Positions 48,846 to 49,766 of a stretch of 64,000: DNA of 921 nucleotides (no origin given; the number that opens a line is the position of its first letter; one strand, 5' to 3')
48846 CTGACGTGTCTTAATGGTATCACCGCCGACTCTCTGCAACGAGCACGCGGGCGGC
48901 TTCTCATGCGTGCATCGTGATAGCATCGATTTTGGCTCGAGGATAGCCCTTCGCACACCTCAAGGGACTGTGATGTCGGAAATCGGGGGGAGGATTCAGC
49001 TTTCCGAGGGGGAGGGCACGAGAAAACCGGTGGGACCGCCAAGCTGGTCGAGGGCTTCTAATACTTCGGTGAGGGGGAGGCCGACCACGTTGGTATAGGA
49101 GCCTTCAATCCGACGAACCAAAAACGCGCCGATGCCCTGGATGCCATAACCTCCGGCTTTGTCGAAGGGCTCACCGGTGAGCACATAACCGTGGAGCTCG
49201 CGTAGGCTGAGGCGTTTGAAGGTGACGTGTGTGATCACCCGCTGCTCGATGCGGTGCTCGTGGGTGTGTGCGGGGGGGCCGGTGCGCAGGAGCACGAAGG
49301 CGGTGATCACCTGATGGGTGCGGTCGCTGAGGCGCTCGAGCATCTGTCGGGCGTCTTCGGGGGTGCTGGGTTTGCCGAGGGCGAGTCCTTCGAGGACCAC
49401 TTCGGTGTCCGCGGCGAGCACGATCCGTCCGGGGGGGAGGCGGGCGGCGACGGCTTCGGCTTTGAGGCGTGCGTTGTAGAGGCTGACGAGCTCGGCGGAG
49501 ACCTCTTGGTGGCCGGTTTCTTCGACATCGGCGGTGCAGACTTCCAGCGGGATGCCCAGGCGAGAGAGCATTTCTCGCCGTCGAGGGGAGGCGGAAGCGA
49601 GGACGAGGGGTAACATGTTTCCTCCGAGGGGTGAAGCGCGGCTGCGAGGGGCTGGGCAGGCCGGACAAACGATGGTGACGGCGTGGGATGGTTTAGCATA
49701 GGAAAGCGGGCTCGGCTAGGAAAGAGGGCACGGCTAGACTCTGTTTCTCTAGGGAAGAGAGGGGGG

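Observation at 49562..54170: Recombinase-less 4.35-kb cassette inserted at the 5' end of maf, bounded by 130-bp direct repeats, carrying a two-ATPase module behind paired palindromic operators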

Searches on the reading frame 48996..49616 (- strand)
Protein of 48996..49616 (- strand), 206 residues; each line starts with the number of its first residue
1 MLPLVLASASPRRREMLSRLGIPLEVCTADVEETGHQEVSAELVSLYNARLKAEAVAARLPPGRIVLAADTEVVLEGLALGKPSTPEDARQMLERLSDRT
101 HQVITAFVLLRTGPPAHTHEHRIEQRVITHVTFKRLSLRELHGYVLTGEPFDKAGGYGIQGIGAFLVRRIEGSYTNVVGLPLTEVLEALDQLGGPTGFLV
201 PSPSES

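Call 9: search_protein_families(library=pfam, proteins=[window:48996-49613:-], max_evalue=0.01)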
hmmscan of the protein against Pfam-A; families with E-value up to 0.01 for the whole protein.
window:48996-49613:- (205 aa): 1 family
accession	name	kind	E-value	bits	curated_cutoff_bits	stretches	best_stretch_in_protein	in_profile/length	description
PF02545.19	Maf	-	1.7e-60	204.4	27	1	2-190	1-186/187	Maf-like protein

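Call 11: search_protein_families(library=ncbifam, proteins=[window:48996-49613:-], max_evalue=0.01)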
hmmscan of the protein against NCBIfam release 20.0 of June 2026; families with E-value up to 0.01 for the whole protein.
window:48996-49613:- (205 aa): 14 families
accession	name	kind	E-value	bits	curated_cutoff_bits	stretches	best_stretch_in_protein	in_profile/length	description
NF010948.0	PRK14368.1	equivalog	4e-54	183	291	1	2-192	6-190/193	Maf-like protein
NF010942.0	PRK14362.1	equivalog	7.8e-53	178.9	290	1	2-192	13-199/210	Maf-like protein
TIGR00172.1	maf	subfamily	4.7e-46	156.6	117.15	1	2-188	4-184/185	Maf family nucleotide pyrophosphatase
NF010941.0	PRK14361.1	equivalog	8.5e-44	149.4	272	1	3-192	8-188/194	Maf-like protein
NF010945.0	PRK14365.1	equivalog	5.3e-43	146.9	273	1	3-192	4-188/197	Maf-like protein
NF000867.0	PRK00078.1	equivalog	8.4e-39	133.2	249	1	3-191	3-188/192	Maf-like protein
NF003403.0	PRK04694.1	equivalog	1.7e-37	129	300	1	3-185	2-181/190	Maf-like protein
NF010944.0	PRK14364.1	equivalog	4.3e-36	124.2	311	1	5-187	1-175/181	Maf-like protein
NF002401.0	PRK01441.1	equivalog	1.7e-35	122.5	317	1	3-190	7-194/207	Maf-like protein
NF010943.0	PRK14363.1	equivalog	1.3e-34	119.5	273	1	3-188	3-180/204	Maf-like protein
NF010946.0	PRK14366.1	equivalog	3.5e-31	108.2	284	1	3-185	7-183/195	Maf-like protein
NF010947.0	PRK14367.1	equivalog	1.1e-29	103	315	1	3-193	4-193/202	Maf-like protein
NF002690.0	PRK02478.1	equivalog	1e-21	77.4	269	1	3-191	5-194/199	Maf-like protein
NF003141.0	PRK04056.1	equivalog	2.1e-15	56.8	161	1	3-188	2-180/181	septum formation inhibitor Maf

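Call 14: find_encoding_contigs(protein=window:48996-49616:-, flank=10000, max_places=10)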
Protein window:48996-49616:- (206 aa): no gene with exactly this product is on record in the collection.

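Call 23: find_related_loci(query=window:48996-49613:-, collection=genome_contigs, flank=10000)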
Query window:48996-49613:- (205 aa) in genome_contigs; peptide patterns used: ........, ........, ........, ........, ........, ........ (x = any residue, [..] = any of these).
600 stretches matched a pattern (row limit reached: there are more); 465 encode a relative of the query (tblastn E <= 1e-3); the best 80 are kept; 80 distinct loci.
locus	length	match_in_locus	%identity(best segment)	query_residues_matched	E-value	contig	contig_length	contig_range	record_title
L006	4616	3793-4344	53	3-192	3e-50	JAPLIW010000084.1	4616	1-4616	MAG: Deltaproteobacteria bacterium isolate LacPavin_0920_SED5_MAG_56_12 LacPavin_0920_SED5_scaffold_2370033, whole genom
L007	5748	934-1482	51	3-191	3e-49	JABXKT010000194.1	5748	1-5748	MAG: Desulfobacteraceae bacterium isolate GLD-1 scaffold_1108, whole genome shotgun sequence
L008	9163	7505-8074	51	2-197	5e-49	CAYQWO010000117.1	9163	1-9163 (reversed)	MAG TPA_asm: uncultured Syntrophaceae bacterium isolate SRP231805_co1_105 genome assembly, contig: NODE_6788_length_9163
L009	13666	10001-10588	48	3-205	4e-48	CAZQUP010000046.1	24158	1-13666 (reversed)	MAG TPA_asm: uncultured Desulfatibacillum sp. isolate SRP290908_co1_394 genome assembly, contig: NODE_2595_length_24158_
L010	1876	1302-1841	49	3-188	4e-48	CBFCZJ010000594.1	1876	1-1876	MAG TPA_asm: uncultured Desulfobacterales bacterium isolate SRR6194934_metabat2_34 genome assembly, contig: ERZ781394.38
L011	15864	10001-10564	45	2-197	2e-47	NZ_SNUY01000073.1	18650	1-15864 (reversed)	Halalkalibacterium halodurans strain DSM 497 Scaffold73, whole genome shotgun sequence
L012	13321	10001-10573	47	3-197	2e-47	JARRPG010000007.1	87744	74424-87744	MAG: Desulfuromonadales bacterium isolate Spart_170_MAG scaffold_12, whole genome shotgun sequence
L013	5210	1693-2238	46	3-190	1e-47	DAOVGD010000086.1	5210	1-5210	MAG TPA_asm: Desulfobacterales bacterium isolate CSMAG_1126 CSMAG_1126_k141_1013805_length_5210_cov_17.8945, whole genom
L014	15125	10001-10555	46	3-192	3e-47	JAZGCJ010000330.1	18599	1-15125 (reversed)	MAG: Thermodesulfobacteriota bacterium isolate SCS3bin.13 SCS3bin.13_330, whole genome shotgun sequence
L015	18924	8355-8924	48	1-188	3e-47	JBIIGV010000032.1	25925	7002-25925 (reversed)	MAG: Oligoflexales bacterium isolate ME2001-07-16D8pf_3300042503_group1_bin8 Rohwer_bin1140_scaffold_1108_c1, whole geno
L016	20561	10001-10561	48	3-193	6e-47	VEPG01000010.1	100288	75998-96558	MAG: Desulfuromonas sp. isolate MnB_14 Mn-Desulfuromonas-1_37, whole genome shotgun sequence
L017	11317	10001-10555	46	2-192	9e-47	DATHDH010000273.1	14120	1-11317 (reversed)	MAG TPA_asm: Dissulfurispiraceae bacterium isolate SMAG_U12388 k141_981864, whole genome shotgun sequence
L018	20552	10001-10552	49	3-192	9e-47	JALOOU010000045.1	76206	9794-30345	MAG: Desulfobacterales bacterium isolate Prado111 scaffold_1013, whole genome shotgun sequence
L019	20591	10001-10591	47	1-200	7e-47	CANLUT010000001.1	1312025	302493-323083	MAG: Oligoflexales bacterium isolate ZE-Jul18-111 genome assembly, contig: ZE-Jul18-C1, whole genome shotgun sequence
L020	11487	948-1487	49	3-188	2e-46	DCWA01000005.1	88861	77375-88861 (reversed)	MAG TPA_asm: Desulfobacteraceae bacterium UBA2174 UBA2174_contig_727, whole genome shotgun sequence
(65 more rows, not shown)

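Call 24: find_homologous_proteins(query=window:48996-49613:-, max_evalue=1e-30)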
Query window:48996-49613:- (205 aa): 4462 proteins with E <= 1e-30 among 8000 candidates; the best 120 are listed.
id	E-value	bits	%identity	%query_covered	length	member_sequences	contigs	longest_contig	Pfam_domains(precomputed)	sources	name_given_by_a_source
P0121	1.0e-121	422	96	100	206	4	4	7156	PF02545.20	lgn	-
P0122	2.0e-89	317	79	97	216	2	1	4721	PF02545.20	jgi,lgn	-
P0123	1.2e-71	259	67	96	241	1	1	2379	PF02545.20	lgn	-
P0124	1.5e-71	258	66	99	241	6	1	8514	PF02545.20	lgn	-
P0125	1.2e-64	236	62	96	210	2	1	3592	PF02545.20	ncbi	-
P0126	5.2e-62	227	61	97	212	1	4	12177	PF02545.20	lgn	-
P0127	6.5e-60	220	60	96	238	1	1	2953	PF02545.20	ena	-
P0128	3.0e-56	208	57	100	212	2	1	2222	PF02545.20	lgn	-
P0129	1.1e-55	206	54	96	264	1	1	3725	PF02545.20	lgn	-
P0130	1.4e-55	206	61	96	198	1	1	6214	PF02545.20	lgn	-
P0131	8.0e-54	200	56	94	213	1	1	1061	PF02545.20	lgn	-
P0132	3.0e-53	199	56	97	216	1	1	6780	PF02545.20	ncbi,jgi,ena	-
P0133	2.3e-50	189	56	98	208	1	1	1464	PF02545.20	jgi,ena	-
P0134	2.9e-50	189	56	96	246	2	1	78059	PF02545.20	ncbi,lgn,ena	-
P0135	2.3e-48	183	56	92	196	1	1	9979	PF02545.20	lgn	-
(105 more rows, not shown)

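Call 25: find_encoding_contigs(protein=P0121, flank=10000, max_places=10)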
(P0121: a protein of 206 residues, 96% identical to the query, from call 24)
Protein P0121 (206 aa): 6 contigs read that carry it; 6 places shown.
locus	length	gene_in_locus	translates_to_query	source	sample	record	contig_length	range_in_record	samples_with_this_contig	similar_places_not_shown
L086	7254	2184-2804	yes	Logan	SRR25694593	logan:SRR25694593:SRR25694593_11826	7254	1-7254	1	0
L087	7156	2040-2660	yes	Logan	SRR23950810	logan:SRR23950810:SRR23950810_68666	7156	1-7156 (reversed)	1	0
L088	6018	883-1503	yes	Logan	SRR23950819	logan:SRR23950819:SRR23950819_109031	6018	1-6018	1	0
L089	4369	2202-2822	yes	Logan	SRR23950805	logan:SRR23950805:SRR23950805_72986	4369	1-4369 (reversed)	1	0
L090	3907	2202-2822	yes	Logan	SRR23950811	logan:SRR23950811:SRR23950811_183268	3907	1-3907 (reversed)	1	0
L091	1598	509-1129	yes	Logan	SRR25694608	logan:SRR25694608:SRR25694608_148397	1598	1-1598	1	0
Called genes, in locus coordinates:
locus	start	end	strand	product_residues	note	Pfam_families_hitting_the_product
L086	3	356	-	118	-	?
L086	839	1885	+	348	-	PF21959:DUF6923 (faint)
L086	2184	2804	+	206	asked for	PF02545:Maf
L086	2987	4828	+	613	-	PF02771:Acyl-CoA_dh_N, PF02770:Acyl-CoA_dh_M, PF00441:Acyl-CoA_dh_1, PF08028:Acyl-CoA_dh_2 (weak), PF12806:Acyl-CoA_dh_C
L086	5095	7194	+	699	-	PF00122:E1-E2_ATPase, PF00702:Hydrolase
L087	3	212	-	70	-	?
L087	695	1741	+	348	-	-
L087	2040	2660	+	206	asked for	PF02545:Maf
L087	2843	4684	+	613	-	PF02771:Acyl-CoA_dh_N, PF02770:Acyl-CoA_dh_M, PF00441:Acyl-CoA_dh_1, PF08028:Acyl-CoA_dh_2 (weak), PF12806:Acyl-CoA_dh_C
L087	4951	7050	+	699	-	PF00122:E1-E2_ATPase, PF00702:Hydrolase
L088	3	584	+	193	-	?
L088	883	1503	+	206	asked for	PF02545:Maf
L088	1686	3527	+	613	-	PF02771:Acyl-CoA_dh_N, PF02770:Acyl-CoA_dh_M, PF00441:Acyl-CoA_dh_1, PF08028:Acyl-CoA_dh_2 (weak), PF12806:Acyl-CoA_dh_C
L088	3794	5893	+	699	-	PF00122:E1-E2_ATPase, PF00702:Hydrolase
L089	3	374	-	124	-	?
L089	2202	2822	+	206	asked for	PF02545:Maf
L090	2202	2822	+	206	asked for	PF02545:Maf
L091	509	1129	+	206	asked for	PF02545:Maf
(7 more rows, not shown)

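Call 26: find_encoding_contigs(protein=P0122, flank=10000, max_places=10)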
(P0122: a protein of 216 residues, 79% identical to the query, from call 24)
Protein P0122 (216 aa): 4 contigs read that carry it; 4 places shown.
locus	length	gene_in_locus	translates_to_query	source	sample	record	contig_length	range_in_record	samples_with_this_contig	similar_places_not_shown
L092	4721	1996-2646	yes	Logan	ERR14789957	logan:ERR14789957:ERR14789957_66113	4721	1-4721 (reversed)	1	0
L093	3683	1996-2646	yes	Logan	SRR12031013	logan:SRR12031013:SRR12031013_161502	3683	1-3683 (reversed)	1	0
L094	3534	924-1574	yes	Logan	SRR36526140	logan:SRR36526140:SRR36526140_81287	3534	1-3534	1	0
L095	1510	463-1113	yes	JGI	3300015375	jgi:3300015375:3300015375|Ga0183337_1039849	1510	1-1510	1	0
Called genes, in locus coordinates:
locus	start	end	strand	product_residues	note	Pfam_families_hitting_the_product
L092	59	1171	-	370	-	PF03193:RsgA_GTPase, PF00005:ABC_tran, PF01926:MMR_HSR1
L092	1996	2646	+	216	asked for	PF02545:Maf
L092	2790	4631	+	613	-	PF02771:Acyl-CoA_dh_N, PF02770:Acyl-CoA_dh_M, PF00441:Acyl-CoA_dh_1, PF08028:Acyl-CoA_dh_2 (weak), PF12806:Acyl-CoA_dh_C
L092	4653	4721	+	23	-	?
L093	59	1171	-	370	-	PF03193:RsgA_GTPase, PF00005:ABC_tran, PF01926:MMR_HSR1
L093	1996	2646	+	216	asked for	PF02545:Maf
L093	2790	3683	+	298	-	?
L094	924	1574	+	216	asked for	PF02545:Maf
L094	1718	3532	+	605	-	?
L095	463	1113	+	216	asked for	PF02545:Maf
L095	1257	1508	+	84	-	?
